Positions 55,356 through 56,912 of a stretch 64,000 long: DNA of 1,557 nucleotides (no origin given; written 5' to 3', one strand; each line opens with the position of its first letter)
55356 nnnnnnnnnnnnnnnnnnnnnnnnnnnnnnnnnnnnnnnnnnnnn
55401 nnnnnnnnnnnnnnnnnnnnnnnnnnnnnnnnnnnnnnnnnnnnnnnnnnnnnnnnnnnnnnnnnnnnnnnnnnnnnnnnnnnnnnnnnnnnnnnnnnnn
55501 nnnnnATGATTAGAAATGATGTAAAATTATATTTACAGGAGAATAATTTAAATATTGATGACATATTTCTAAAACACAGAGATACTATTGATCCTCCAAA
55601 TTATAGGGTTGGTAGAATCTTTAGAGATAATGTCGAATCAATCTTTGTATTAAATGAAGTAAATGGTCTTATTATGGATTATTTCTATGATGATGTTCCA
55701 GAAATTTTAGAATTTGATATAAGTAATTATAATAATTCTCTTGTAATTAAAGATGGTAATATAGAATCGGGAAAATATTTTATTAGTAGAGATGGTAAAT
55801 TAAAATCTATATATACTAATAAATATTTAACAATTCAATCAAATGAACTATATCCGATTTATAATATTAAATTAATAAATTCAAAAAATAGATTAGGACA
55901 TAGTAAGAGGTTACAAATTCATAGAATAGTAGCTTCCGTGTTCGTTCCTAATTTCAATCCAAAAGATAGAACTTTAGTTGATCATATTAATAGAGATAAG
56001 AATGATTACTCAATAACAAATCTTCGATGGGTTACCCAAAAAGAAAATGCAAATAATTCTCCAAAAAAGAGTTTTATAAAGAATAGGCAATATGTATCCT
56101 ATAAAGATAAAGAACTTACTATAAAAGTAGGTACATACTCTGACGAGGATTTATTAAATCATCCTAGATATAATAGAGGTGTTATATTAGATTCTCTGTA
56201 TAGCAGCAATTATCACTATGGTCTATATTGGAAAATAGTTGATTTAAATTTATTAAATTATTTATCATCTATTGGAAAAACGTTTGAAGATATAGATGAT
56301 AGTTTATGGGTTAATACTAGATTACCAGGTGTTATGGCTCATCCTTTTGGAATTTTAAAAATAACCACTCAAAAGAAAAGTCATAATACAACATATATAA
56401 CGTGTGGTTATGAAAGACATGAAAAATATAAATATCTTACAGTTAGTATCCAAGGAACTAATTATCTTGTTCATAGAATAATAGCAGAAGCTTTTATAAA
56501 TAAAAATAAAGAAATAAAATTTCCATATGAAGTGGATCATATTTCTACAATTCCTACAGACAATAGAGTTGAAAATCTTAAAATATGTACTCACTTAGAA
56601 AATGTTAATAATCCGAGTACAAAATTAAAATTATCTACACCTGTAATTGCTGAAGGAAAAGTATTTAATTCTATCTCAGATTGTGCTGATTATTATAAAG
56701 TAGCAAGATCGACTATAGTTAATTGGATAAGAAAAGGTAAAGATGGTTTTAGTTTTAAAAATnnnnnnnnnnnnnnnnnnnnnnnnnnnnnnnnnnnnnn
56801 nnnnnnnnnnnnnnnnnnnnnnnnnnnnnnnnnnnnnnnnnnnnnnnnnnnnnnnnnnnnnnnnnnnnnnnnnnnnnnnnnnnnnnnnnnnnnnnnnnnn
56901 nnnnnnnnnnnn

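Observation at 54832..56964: The two introns are homologs; intron 2 is intron 1 plus an HNH homing endonuclease ORF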

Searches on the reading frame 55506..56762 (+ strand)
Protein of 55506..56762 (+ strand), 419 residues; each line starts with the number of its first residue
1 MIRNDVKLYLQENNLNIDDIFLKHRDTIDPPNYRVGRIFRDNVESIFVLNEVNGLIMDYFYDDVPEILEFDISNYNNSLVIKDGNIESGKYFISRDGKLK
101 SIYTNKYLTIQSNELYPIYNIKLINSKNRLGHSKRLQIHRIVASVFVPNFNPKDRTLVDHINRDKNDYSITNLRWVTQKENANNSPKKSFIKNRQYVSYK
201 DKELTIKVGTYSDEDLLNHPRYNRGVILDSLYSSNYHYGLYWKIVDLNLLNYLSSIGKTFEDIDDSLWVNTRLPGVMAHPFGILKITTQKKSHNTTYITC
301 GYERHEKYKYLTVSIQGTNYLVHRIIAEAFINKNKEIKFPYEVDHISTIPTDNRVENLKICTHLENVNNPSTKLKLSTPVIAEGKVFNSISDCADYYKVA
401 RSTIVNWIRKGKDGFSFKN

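Call 8: search_protein_families(library=pfam, proteins=[window:55506-56762:+], max_evalue=0.01)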
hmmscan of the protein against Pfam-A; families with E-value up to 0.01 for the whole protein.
window:55506-56762:+ (419 aa): 1 family
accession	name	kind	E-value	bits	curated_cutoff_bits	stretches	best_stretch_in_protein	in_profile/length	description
PF13392.12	HNH_3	-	5e-17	61.7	24.8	2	138-182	3-45/46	HNH endonuclease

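Call 46: find_homologous_proteins(query=window:55506-56762:+, max_evalue=0.00001)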
Query window:55506-56762:+ (419 aa): 23 proteins with E <= 0.00001 among 2823 candidates.
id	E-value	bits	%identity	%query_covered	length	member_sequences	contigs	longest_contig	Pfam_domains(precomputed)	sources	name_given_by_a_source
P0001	6.8e-248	840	89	100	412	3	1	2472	PF13392.13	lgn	-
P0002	1.2e-197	675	71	100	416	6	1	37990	PF13392.13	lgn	-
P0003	2.5e-190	651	72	100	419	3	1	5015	PF13392.13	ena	-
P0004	7.8e-190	649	72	100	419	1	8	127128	PF13392.13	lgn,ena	-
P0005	2.7e-188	644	69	100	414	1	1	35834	PF13392.13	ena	-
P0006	8.2e-90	320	46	100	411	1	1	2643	PF13392.13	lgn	-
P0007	1.4e-62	230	38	98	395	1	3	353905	PF13392.13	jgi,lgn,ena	-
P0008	2.0e-62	229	38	98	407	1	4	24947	PF13392.13,PF20987.4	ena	-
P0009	9.3e-62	227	38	100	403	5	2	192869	PF13392.13,PF20987.4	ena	-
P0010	3.1e-59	219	39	98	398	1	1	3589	PF13392.13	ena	-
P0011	8.6e-57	211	38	97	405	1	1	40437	PF13392.13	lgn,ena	-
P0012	1.8e-54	203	35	100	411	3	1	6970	PF13392.13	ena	-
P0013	1.5e-53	200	35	100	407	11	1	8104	PF13392.13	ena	-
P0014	1.4e-47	180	37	98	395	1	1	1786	PF13392.13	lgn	-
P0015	2.0e-46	177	34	96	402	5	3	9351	PF13392.13,PF20987.4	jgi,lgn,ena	jgi:hypothetical protein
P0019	4.1e-34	136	33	89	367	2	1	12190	PF13392.13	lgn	-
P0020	1.8e-18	85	31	90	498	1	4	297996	PF13392.13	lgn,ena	-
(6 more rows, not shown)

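Call 47: find_encoding_contigs(protein=P0004, flank=4000, max_places=4)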
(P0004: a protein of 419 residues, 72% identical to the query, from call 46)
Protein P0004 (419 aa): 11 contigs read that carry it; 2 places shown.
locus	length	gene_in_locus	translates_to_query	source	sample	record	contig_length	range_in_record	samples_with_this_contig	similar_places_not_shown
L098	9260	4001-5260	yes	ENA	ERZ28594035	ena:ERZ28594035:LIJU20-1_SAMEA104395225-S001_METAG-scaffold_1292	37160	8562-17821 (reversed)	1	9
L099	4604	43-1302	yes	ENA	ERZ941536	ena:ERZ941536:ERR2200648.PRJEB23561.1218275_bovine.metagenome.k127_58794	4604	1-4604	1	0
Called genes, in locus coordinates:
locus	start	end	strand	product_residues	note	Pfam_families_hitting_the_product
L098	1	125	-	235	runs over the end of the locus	-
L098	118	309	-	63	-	-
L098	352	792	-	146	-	PF13392:HNH_3 (weak)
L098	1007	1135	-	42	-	-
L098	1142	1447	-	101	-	-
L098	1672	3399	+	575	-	-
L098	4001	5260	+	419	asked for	PF13392:HNH_3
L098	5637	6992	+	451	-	PF00521:DNA_topoisoIV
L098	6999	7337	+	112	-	-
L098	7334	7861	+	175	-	-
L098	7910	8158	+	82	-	-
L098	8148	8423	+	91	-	-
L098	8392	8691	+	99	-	-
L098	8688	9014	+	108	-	-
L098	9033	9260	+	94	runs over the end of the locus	-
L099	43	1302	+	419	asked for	PF13392:HNH_3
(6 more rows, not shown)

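Call 48: find_encoding_contigs(protein=P0002, flank=4000, max_places=3)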
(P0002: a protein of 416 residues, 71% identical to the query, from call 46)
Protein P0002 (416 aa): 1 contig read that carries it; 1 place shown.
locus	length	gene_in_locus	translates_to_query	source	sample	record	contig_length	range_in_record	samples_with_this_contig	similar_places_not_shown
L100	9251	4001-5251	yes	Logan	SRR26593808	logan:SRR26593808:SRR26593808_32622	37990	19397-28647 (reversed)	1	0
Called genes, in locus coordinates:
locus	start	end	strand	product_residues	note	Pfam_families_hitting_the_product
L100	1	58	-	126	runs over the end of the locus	-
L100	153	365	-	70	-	-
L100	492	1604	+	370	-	PF13392:HNH_3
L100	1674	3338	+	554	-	-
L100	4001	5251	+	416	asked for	PF13392:HNH_3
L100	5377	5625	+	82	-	-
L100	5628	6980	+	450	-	PF00521:DNA_topoisoIV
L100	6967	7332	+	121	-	-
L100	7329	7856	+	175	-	-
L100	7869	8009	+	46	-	-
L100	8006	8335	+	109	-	-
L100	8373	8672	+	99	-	-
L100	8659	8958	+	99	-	-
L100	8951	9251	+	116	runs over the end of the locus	-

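Call 49: find_encoding_contigs(protein=P0001, flank=4000, max_places=3)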
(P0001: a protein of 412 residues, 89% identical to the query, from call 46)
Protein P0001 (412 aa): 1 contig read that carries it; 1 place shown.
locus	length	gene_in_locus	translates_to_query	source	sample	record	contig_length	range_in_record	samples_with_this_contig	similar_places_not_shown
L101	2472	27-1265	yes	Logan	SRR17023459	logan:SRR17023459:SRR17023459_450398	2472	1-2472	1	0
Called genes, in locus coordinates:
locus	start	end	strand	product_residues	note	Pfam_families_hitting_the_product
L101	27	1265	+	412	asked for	PF13392:HNH_3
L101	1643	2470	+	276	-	?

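Call 55: find_encoding_contigs(protein=P0005, flank=4000, max_places=2)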
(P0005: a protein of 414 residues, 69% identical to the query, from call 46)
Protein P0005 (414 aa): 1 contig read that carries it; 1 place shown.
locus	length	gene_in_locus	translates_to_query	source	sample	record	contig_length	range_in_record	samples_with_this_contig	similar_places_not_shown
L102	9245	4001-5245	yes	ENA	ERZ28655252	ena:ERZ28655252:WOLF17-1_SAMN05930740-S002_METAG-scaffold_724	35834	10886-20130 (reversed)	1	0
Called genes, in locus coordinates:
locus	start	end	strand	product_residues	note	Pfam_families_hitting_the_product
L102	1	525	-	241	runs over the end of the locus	-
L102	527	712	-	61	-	-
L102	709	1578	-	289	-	-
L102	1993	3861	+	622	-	-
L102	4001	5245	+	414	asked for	PF13392:HNH_3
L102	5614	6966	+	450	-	PF00521:DNA_topoisoIV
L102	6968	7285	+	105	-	-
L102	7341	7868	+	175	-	-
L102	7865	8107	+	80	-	-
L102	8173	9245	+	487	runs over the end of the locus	-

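Call 56: find_encoding_contigs(protein=P0003, flank=4000, max_places=2)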
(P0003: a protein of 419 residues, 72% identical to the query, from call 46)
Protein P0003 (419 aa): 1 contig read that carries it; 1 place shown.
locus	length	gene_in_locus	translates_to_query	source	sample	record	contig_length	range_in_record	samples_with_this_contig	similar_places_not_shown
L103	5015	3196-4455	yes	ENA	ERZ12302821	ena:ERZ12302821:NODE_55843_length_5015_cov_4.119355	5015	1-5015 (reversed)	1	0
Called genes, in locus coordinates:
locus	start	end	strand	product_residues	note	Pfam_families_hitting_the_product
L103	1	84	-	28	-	?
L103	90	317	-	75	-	-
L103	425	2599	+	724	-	PF14890:Intein_splicing (weak)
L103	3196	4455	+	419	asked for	PF13392:HNH_3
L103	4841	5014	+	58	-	?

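Call 57: find_encoding_contigs(protein=P0007, flank=3000, max_places=2)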
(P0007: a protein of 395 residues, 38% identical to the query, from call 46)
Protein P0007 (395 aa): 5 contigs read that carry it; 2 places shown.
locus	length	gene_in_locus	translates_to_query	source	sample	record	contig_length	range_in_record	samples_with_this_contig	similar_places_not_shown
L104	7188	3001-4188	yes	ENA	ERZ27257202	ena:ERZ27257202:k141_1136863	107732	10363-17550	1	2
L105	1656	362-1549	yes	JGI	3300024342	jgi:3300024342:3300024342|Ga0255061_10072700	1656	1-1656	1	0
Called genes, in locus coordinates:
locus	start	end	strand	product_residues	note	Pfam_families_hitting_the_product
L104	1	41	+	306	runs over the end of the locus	PF13306:LRR_5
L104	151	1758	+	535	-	PF01751:Toprim (faint)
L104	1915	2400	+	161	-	-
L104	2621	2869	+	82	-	-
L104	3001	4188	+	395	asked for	PF13392:HNH_3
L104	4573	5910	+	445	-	PF00521:DNA_topoisoIV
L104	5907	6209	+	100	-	-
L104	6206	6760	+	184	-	-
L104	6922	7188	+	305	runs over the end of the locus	-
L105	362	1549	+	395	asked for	PF13392:HNH_3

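Call 58: find_encoding_contigs(protein=P0009, flank=3000, max_places=2)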
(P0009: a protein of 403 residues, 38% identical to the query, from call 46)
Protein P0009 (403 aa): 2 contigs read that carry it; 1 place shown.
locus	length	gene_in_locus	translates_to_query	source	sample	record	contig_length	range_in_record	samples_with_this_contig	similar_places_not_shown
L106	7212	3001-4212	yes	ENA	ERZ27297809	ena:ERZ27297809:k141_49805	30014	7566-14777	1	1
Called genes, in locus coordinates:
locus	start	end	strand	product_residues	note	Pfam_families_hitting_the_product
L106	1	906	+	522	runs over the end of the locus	PF01145:Band_7, PF15975:Flot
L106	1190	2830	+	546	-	-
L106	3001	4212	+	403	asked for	PF13392:HNH_3, PF20987:I-TevI_DNA-bd (weak)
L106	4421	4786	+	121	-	PF00986:DNA_gyraseB_C (faint)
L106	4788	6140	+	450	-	PF00521:DNA_topoisoIV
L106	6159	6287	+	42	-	-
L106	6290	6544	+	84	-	-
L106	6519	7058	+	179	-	-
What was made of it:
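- On I-HmuI-like HNH homing endonuclease: PF20987 I-TevI_DNA-bd appears in homologs (calls 46, 58).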

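Call 69: predict_structure(alignment_id=A5)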
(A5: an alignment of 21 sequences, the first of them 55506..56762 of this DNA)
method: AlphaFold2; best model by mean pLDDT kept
length: 419 residues; sequences in the alignment: 21
mean_pLDDT: 83.0   pTM: 0.51
mean pLDDT of the five models: 83.0, 82.5, 81.6, 81.6, 81.3
residues with pLDDT >= 90: 127; 70-90: 231; 50-70: 56; < 50: 5
segments of 3 or more residues with pLDDT < 50: none
pLDDT, mean of each block of 10 residues (from residue 1): 82 86 66 77 79 75 64 66 78 86 89 86 65 82 79 84 86 86 71 88 92 88 86 84 90 92 94 94 83 72 74 88 96 93 88 94 80 73 88 89 87 84
secondary structure, 60 per line:
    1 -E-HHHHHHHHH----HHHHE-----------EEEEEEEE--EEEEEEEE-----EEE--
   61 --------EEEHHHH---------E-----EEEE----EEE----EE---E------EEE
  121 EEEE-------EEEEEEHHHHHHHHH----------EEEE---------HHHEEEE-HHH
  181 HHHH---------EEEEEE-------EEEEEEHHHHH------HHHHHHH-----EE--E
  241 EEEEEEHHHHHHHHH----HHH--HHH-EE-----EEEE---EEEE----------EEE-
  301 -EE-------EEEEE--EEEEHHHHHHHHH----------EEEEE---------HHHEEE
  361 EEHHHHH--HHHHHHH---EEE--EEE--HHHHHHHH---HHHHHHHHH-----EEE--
elements in order: H4-12 H17-20 E33-40 E43-50 E56-58 E69-71 H72-75 E91-94 E99-101 E118-124 E132-137 H138-146 E157-160 E173-176 H178-184 E194-199 E207-212 H213-217 H224-230 E240-246 H247-255 E276-279 E283-286 E297-299 E311-315 E318-321 H322-330 E341-345 E358-362 H363-367 H370-376 E380-382 E385-387 H390-397 H401-409 E415-417

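Call 74: fold_search(model_id=the predicted structure, library=pdb)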
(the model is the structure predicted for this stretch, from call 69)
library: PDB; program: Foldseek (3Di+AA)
matches with E <= 10: 316; with E <= 0.001: 1
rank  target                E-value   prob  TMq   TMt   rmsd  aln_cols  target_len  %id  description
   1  1u3e_M                7.8e-07  1.00  0.22  0.51   9.2       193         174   23  DNA binding and cleavage by the HNH homing endonuclease I-HmuI (released 2004-08-31)
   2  9c0z                  6.9e-02  0.08  0.10  0.11  26.1       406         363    9  Clathrin terminal domain complexed with pitstop 2d (released 2024-06-26)
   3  1utc_B                2.5e-01  0.04  0.09  0.11  26.0       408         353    7  Clathrin terminal domain complexed with TLPWDLWTT (released 2004-02-25)
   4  6qnp_A                2.5e-01  0.04  0.09  0.10  25.9       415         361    8  CLATHRIN HEAVY CHAIN N-TERMINAL DOMAIN BOUND TO GTSE1 LIDL MOTIF (released 2019-08-28)
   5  2xzg                  2.6e-01  0.04  0.10  0.11  26.2       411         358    8  Clathrin Terminal Domain Complexed with Pitstop 1 (released 2011-08-17)
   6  2hii_A                4.1e-01  0.06  0.10  0.13  11.7       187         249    9  heterotrimeric PCNA sliding clamp (released 2006-11-07)
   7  9c0y                  4.1e-01  0.04  0.10  0.11  26.1       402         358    8  Clathrin terminal domain complexed with Pitstop 2c (released 2024-06-26)
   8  4k61_A                4.3e-01  0.12  0.10  0.22  14.4       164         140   12  Crystal structure of a DUF2874 family protein (BACUNI_01296) from Bacteroides uniformis ATCC 8492 at 1.70 A resolution (released 2013-05-01)
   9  6qnn_A                4.3e-01  0.03  0.09  0.10  25.6       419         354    8  CLATHRIN HEAVY CHAIN N-TERMINAL DOMAIN BOUND TO GTSE1 LIDL MOTIF (released 2019-08-28)
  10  9exg_C                4.8e-01  0.02  0.08  0.09  21.6       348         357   10  Crystal structure of Yeast Clathrin Heavy Chain N-terminal domain bound to Epsin-2 peptide (LIDL) (released 2024-11-13)
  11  1i3j_A                5.4e-01  0.99  0.10  0.39   1.9        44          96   18  CRYSTAL STRUCTURE OF THE DNA-BINDING DOMAIN OF INTRON ENDONUCLEASE I-TEVI WITH ITS SUBSTRATE (released 2001-07-13)
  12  4k61_B                5.4e-01  0.10  0.10  0.22  14.4       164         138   12  Crystal structure of a DUF2874 family protein (BACUNI_01296) from Bacteroides uniformis ATCC 8492 at 1.70 A resolution (released 2013-05-01)
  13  1evw_A                6.0e-01  0.41  0.14  0.33  14.1       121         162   12  L116A MUTANT OF THE HOMING ENDONUCLEASE I-PPOI COMPLEXED TO HOMING SITE DNA. (released 2000-08-03)
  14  1xi4_A                6.0e-01  0.02  0.09  0.03  26.2       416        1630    8  Clathrin D6 Coat (released 2004-11-02)
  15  3u1w_C                6.7e-01  0.04  0.10  0.14  19.5       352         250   11  Crystal structure of a Calcium binding protein (BDI_1975) from Parabacteroides distasonis ATCC 8503 at 2.00 A resoluti (released 2012-01-25)
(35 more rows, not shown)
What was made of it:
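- On I-HmuI-like HNH homing endonuclease: Foldseek hit to the I-TevI DNA-binding domain 1i3j, prob 0.99 (call 74).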

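Call 84: search_solved_structures(query=A5, max_evalue=1, show_alignments=2)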
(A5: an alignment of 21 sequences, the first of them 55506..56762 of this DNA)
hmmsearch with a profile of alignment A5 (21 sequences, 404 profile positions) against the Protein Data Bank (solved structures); distinct sequences matched with E-value up to 1: 1.
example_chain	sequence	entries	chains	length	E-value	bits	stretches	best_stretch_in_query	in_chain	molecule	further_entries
1u3e_M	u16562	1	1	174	2.9e-16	62.6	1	73-171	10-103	HNH homing endonuclease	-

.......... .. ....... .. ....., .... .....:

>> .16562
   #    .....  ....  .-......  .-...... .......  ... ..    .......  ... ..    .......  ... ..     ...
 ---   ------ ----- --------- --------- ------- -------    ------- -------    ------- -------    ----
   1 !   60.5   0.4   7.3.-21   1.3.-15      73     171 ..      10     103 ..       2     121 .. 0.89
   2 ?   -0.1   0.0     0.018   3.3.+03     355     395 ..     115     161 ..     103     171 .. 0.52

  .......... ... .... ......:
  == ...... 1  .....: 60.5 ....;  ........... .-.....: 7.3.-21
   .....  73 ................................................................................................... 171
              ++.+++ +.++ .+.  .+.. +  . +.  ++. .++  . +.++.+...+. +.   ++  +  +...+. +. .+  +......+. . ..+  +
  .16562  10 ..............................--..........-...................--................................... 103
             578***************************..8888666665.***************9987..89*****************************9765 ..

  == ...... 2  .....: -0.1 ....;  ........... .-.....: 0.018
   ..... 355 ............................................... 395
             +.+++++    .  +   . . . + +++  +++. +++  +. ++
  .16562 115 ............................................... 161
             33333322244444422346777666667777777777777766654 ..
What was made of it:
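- On I-HmuI-like HNH homing endonuclease: 1u3e matches at E 2.9e-16 by profile and 7.8e-7 by fold (calls 84, 74).
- Closest known: Bacillus phage SPO1/SP82 DNA polymerase introns encoding I-HmuI / I-HmuII. Same: The best sequence and fold match of the ORF is I-HmuI (calls 74, 84).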

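Call 88: search_protein_families(library=phrogs, proteins=[window:55506-56762:+], max_evalue=0.00001)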
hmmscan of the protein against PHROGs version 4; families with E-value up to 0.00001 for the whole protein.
window:55506-56762:+ (419 aa): 12 families
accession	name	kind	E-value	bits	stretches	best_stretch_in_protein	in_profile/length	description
phrog_59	-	DNA, RNA and nucleotide metabolism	4.3e-40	139.4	2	292-412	160-270/423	HNH endonuclease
phrog_959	-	DNA, RNA and nucleotide metabolism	1.1e-35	123.4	2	85-197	12-118/138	HNH endonuclease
phrog_99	-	DNA, RNA and nucleotide metabolism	1.7e-24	88.2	2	299-372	141-207/383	HNH endonuclease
phrog_1492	-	DNA, RNA and nucleotide metabolism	3.6e-18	66.9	2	305-367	93-156/414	HNH endonuclease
phrog_4578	-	DNA, RNA and nucleotide metabolism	3.8e-15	56.9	2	156-188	30-62/130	HNH endonuclease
phrog_30377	-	DNA, RNA and nucleotide metabolism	2.7e-13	50.9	1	313-368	3-53/82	HNH endonuclease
phrog_37683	-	unknown function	4.8e-12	46.6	1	317-369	158-207/279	-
phrog_826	-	DNA, RNA and nucleotide metabolism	1.9e-08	35.2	0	134-187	108-160/281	HNH endonuclease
phrog_7545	-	DNA, RNA and nucleotide metabolism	1e-06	30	0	300-363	66-126/160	HNH endonuclease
phrog_10730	-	DNA, RNA and nucleotide metabolism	4.2e-06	27.6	0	314-366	87-137/234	HNH endonuclease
phrog_17657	-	DNA, RNA and nucleotide metabolism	5.1e-06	27.4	0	132-177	116-166/168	HNH endonuclease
phrog_21964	-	DNA, RNA and nucleotide metabolism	9.6e-06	26.4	0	123-179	151-206/244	HNH endonuclease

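Call 90: find_encoding_contigs(protein=P0011, flank=3000, max_places=1)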
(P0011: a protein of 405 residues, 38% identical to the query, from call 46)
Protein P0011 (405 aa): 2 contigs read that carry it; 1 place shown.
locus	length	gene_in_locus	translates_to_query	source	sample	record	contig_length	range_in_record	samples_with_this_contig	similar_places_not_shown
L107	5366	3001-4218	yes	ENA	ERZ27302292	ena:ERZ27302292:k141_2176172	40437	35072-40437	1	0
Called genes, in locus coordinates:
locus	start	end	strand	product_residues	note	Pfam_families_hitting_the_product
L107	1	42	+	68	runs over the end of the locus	-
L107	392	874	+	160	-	-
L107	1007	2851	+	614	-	PF01751:Toprim (weak)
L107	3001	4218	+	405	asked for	PF13392:HNH_3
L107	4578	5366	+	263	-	?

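Call 91: find_encoding_contigs(protein=P0013, flank=3000, max_places=1)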
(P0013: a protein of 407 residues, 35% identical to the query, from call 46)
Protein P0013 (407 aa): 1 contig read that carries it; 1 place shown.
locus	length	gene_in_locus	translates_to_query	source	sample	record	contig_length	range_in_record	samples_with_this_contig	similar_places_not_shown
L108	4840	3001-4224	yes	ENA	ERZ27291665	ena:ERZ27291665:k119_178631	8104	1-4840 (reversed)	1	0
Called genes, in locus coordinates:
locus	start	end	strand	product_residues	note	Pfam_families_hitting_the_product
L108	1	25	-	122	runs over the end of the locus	PF11750:DUF3307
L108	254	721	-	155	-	-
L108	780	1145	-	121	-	-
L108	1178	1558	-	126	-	-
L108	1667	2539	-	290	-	-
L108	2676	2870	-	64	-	-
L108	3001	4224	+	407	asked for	PF13392:HNH_3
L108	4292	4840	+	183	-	?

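Call 92: find_encoding_contigs(protein=P0019, flank=3000, max_places=1)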
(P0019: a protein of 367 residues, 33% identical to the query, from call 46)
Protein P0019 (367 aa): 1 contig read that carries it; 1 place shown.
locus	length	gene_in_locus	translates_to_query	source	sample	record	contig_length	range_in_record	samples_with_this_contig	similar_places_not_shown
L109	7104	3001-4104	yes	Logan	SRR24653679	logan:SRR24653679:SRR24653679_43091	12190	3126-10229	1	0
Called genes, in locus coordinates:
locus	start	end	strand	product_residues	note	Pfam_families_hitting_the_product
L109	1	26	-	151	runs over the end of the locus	PF09424:YqeY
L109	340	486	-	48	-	PF01467:CTP_transf_like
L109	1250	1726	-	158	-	-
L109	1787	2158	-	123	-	-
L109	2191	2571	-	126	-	-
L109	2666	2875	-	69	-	-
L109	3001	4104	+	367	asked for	PF13392:HNH_3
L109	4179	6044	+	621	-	PF01751:Toprim (faint)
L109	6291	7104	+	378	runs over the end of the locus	PF13392:HNH_3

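Call 93: find_encoding_contigs(protein=P0015, flank=3000, max_places=1)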
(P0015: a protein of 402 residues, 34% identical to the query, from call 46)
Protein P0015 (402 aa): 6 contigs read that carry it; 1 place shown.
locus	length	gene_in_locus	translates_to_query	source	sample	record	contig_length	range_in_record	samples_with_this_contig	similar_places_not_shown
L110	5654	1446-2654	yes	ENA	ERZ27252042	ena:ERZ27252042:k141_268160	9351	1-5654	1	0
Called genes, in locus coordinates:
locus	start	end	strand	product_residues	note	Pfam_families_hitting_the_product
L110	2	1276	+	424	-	?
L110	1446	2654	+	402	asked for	PF13392:HNH_3, PF20987:I-TevI_DNA-bd (weak)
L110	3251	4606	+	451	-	PF00521:DNA_topoisoIV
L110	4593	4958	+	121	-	-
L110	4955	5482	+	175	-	-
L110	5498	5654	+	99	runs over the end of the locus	-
